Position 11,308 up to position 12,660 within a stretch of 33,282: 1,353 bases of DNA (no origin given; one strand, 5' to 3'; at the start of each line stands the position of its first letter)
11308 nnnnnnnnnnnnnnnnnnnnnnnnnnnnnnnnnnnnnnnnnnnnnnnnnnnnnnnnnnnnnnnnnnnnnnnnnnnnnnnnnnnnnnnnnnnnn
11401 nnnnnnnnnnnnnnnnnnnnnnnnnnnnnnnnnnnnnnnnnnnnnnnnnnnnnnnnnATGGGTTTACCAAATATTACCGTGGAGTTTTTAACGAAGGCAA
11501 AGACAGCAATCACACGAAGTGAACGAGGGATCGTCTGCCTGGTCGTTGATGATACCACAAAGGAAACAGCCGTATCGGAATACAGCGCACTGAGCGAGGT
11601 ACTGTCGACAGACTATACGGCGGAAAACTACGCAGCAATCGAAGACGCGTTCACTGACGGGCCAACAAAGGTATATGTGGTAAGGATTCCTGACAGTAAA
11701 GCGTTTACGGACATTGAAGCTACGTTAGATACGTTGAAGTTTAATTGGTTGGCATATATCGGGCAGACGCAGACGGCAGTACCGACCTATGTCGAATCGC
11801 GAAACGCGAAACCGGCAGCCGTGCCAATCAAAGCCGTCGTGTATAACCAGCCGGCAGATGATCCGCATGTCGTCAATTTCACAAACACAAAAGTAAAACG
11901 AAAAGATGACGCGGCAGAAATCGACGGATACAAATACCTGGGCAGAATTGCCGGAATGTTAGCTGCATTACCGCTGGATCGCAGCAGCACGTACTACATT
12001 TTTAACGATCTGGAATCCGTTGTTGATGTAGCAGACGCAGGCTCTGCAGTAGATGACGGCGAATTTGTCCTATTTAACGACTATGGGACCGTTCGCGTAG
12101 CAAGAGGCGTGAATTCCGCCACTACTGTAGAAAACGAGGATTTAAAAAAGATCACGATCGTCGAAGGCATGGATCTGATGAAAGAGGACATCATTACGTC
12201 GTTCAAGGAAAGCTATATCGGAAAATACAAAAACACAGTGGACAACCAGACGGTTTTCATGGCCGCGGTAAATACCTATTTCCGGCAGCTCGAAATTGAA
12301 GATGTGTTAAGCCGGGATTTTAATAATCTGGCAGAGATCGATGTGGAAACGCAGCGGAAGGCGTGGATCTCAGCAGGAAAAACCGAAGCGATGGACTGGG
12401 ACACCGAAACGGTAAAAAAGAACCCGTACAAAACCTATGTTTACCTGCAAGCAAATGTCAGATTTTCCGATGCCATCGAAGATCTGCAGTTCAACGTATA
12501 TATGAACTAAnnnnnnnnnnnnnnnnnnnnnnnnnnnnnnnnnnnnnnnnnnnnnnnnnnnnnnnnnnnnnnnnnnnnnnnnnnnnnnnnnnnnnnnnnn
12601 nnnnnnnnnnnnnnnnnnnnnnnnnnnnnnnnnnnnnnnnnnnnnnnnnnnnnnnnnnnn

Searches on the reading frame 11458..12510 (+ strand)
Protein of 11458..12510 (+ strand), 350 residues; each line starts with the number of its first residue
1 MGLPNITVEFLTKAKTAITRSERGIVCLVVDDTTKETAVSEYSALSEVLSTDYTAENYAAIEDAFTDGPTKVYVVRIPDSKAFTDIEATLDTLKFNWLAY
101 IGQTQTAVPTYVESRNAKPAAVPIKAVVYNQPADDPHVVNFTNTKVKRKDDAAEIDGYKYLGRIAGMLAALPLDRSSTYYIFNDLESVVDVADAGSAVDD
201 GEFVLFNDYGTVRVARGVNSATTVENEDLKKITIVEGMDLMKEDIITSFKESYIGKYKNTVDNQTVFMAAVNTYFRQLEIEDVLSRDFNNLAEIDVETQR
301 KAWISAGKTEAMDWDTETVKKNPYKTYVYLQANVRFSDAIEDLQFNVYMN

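Call 59: search_protein_families(library=pfam, proteins=[window:11458-12510:+], max_evalue=0.001)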
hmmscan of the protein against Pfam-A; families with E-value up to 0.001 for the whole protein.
window:11458-12510:+ (350 aa): 1 family
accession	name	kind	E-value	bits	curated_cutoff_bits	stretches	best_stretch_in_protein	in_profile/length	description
PF17482.7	Phage_sheath_1C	-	4.6e-12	46.3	26.9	1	225-349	2-103/104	Phage tail sheath C-terminal domain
